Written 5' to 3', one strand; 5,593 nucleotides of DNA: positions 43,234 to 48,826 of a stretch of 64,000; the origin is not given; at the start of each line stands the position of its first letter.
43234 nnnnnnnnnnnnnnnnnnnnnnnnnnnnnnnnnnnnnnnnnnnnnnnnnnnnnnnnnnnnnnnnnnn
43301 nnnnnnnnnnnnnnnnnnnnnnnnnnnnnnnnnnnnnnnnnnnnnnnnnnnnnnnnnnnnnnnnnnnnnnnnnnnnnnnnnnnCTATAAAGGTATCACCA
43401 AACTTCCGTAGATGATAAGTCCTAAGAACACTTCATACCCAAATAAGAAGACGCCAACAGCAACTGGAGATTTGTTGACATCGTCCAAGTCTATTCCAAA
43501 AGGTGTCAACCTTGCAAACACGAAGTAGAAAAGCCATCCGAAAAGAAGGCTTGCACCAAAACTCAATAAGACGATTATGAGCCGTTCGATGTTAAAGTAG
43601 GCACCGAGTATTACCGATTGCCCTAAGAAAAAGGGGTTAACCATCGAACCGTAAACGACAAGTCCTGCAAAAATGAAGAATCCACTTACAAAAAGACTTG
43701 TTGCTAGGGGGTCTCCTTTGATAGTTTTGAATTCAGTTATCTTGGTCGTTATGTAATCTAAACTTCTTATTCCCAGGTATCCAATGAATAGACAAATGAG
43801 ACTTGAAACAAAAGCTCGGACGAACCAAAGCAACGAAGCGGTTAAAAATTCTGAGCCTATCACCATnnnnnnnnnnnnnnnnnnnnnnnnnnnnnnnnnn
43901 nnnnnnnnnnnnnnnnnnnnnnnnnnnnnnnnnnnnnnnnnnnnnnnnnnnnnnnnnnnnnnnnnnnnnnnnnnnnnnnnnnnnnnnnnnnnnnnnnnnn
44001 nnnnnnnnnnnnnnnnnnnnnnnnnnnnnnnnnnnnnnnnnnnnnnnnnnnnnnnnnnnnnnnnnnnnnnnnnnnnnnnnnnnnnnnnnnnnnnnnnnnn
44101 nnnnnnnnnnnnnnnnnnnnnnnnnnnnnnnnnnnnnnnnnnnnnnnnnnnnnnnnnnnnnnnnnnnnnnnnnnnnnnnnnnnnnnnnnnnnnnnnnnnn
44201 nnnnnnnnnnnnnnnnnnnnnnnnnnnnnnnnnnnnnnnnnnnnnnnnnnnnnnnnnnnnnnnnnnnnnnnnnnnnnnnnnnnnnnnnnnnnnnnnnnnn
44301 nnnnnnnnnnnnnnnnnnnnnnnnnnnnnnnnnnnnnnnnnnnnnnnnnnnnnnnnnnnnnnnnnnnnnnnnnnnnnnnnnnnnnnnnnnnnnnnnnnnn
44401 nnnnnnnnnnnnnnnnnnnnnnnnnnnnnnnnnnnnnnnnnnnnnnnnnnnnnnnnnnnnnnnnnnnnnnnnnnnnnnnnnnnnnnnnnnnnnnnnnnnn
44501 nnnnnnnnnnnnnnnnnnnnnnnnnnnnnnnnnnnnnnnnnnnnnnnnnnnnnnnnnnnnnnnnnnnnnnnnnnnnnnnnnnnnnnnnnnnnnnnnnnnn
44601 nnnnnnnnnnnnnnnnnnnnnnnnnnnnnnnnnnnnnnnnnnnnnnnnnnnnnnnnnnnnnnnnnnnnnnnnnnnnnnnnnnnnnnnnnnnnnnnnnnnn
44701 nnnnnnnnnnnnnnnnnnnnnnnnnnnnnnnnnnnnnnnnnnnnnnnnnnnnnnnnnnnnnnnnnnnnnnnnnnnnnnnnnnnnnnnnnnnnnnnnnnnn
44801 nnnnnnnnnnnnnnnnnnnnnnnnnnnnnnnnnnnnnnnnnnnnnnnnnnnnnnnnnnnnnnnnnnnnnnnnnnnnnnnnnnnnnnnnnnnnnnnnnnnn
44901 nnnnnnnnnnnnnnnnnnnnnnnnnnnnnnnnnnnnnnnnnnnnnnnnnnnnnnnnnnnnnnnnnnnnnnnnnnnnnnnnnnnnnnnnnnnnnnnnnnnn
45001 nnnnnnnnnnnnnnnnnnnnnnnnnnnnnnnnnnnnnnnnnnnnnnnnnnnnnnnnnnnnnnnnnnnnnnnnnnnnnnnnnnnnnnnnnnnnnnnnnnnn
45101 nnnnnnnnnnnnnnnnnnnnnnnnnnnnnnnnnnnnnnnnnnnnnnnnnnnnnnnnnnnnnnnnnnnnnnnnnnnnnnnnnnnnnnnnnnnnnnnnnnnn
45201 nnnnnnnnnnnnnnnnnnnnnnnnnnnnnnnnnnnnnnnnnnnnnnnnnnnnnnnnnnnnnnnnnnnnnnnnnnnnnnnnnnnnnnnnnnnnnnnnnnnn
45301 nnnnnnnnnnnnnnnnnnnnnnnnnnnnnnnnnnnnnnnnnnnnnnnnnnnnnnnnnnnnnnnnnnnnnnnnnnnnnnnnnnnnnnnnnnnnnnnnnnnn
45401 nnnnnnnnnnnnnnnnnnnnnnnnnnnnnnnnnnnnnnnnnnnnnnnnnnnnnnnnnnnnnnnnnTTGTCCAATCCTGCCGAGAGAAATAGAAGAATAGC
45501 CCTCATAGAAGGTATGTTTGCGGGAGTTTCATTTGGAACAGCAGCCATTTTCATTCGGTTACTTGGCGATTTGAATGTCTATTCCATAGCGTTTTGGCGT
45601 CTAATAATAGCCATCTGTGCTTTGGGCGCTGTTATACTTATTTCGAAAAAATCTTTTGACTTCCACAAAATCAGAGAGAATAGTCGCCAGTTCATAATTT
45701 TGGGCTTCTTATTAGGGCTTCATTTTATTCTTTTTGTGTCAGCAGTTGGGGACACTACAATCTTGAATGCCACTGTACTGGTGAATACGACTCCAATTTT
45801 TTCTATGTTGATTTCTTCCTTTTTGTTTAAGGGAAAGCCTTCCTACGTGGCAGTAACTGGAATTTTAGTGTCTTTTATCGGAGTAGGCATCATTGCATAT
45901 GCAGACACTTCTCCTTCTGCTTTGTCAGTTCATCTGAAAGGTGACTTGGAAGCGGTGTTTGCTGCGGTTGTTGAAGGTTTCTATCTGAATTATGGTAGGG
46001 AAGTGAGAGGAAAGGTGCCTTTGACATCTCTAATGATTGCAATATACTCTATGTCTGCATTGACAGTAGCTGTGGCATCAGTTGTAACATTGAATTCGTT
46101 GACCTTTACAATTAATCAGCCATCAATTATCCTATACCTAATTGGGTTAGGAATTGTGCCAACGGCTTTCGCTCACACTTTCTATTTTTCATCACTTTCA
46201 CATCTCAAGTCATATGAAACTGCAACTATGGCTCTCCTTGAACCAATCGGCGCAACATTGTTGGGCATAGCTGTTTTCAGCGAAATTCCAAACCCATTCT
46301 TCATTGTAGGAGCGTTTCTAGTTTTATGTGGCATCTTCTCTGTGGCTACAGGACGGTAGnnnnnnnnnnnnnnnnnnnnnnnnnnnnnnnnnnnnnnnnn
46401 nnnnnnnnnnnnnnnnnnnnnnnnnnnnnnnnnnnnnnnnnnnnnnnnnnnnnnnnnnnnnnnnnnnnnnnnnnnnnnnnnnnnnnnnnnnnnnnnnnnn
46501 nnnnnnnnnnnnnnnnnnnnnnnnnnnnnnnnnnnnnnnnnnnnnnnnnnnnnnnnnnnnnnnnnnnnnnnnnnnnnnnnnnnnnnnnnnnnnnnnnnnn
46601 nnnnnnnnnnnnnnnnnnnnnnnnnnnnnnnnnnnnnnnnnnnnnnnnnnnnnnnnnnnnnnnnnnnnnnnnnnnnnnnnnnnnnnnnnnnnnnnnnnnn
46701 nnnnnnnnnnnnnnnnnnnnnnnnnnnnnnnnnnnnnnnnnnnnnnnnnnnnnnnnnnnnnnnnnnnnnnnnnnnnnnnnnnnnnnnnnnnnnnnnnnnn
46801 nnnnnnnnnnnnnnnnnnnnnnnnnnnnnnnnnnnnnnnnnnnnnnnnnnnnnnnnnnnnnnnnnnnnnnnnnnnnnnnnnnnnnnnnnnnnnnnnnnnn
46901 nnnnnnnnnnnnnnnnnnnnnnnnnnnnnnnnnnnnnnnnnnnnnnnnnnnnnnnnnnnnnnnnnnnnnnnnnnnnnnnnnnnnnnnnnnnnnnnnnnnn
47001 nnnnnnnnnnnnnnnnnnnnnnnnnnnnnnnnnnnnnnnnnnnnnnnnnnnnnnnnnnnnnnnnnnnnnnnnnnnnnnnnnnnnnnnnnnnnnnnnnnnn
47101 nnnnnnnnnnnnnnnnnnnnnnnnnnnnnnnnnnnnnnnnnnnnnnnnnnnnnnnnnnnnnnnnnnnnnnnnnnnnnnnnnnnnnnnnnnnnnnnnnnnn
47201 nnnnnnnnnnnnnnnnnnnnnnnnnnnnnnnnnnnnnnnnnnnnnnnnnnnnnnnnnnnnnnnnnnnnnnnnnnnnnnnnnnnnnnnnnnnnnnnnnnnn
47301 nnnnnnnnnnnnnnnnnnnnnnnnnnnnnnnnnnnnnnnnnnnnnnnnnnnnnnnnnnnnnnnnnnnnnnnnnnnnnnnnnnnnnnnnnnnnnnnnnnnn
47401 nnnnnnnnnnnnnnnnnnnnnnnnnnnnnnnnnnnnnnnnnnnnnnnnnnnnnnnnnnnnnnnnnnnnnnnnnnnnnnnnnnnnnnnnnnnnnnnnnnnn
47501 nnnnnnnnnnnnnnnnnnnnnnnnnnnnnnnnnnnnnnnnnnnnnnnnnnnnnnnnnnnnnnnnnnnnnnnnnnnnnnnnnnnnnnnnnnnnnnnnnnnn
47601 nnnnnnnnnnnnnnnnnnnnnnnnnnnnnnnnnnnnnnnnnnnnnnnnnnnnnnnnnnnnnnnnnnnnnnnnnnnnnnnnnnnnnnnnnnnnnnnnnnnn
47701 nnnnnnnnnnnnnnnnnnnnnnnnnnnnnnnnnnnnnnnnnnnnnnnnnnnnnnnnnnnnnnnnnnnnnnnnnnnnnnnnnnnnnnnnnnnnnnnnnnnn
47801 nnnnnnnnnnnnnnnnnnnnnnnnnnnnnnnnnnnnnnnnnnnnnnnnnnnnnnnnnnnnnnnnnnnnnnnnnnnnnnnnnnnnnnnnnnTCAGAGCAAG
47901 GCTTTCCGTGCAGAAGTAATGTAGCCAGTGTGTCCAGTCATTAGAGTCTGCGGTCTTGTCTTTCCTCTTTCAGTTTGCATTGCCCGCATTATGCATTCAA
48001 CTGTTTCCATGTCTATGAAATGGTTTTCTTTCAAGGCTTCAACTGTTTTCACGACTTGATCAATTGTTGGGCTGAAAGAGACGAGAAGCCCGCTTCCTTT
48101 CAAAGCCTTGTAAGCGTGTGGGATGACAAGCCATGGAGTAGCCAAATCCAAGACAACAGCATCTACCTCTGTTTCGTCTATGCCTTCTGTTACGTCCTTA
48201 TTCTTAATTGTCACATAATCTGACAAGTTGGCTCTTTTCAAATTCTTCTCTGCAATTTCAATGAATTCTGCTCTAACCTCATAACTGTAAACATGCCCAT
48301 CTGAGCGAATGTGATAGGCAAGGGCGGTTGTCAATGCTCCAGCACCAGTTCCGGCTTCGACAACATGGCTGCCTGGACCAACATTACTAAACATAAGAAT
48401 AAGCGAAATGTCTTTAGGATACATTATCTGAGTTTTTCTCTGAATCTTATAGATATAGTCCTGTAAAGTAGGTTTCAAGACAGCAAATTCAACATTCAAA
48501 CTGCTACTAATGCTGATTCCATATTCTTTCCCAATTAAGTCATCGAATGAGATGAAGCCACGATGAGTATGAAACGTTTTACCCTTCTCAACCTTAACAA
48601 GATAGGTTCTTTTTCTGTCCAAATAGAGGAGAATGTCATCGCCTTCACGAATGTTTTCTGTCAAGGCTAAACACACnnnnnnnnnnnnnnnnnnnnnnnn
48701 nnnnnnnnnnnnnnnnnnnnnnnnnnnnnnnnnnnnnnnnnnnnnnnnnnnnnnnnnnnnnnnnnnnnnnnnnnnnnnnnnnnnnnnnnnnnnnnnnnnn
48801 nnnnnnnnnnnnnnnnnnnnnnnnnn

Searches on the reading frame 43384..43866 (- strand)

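Call 82: search_protein_families(library=pfam, proteins=[window:43384-43866:-], max_evalue=0.001)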
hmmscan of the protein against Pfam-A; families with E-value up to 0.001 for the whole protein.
window:43384-43866:- (160 aa): 1 family
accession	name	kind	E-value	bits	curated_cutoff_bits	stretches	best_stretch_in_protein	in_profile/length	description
PF03994.20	DUF350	-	1.4e-10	41.7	26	1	11-156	5-133/133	Domain of Unknown Function (DUF350)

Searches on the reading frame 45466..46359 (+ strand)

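Call 82: search_protein_families(library=pfam, proteins=[window:45466-46359:+], max_evalue=0.001)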
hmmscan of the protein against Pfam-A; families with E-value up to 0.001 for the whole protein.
window:45466-46359:+ (297 aa): 1 family
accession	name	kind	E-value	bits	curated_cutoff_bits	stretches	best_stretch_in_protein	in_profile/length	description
PF00892.27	EamA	-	3.6e-27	95.7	28.2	2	14-144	5-134/135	EamA-like transporter family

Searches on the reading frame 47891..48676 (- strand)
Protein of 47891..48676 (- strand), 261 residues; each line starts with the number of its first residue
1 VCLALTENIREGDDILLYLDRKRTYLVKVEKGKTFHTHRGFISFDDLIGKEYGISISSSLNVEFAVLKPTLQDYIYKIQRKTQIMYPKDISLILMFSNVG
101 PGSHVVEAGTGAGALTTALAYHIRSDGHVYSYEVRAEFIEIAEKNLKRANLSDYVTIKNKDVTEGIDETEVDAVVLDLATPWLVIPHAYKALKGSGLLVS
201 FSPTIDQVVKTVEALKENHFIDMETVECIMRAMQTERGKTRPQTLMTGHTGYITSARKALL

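Call 82: search_protein_families(library=pfam, proteins=[window:47891-48676:-], max_evalue=0.001)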
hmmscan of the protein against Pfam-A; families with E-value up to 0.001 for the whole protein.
window:47891-48676:- (261 aa): 14 families
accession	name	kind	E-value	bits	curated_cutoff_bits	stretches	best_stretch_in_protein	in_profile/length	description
PF08704.16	GCD14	-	6.8e-45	154.1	26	1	66-236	5-180/247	tRNA methyltransferase complex GCD14 subunit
PF14801.12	TrmI-like_N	-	2.6e-10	40.5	24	1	9-54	3-48/50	TrmI-like N-terminal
PF01135.25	PCMT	-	4e-10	40.3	20.3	1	72-224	44-196/210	Protein-L-isoaspartate(D-aspartate) O-methyltransferase (PCMT)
PF13847.12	Methyltransf_31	-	1.7e-09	37.9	27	1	102-227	4-130/145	Methyltransferase domain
PF05175.20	MTS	-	3.2e-06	27.3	23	1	102-175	32-103/170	Methyltransferase small domain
PF13649.12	Methyltransf_25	-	4.1e-06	27.8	27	1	105-183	1-77/97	Methyltransferase domain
PF08241.18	Methyltransf_11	-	5.1e-05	24.3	21.2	1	107-191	2-79/95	Methyltransferase domain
PF00398.26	RrnaAD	-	5.6e-05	22.8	24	1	90-162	19-85/263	Ribosomal RNA adenine dimethylase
PF02475.24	TRM5-TYW2_MTfase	-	6.9e-05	23.3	28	1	95-208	30-143/164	TRM5/TYW2 methyltransferase domain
PF12847.13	Methyltransf_18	-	0.00031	21.2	27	1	95-176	8-88/151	Methyltransferase domain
PF06325.19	PrmA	-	0.00039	20.4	22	1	98-224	158-281/296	Ribosomal protein L11 methyltransferase (PrmA)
PF13679.12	Methyltransf_32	-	0.00047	20.6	27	1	102-168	26-95/143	Methyltransferase domain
PF13578.12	Methyltransf_24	-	0.00084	20.6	26.3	0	106-178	1-76/105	Methyltransferase domain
PF01596.23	Methyltransf_3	-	0.00097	18.9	22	0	93-172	36-115/204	O-methyltransferase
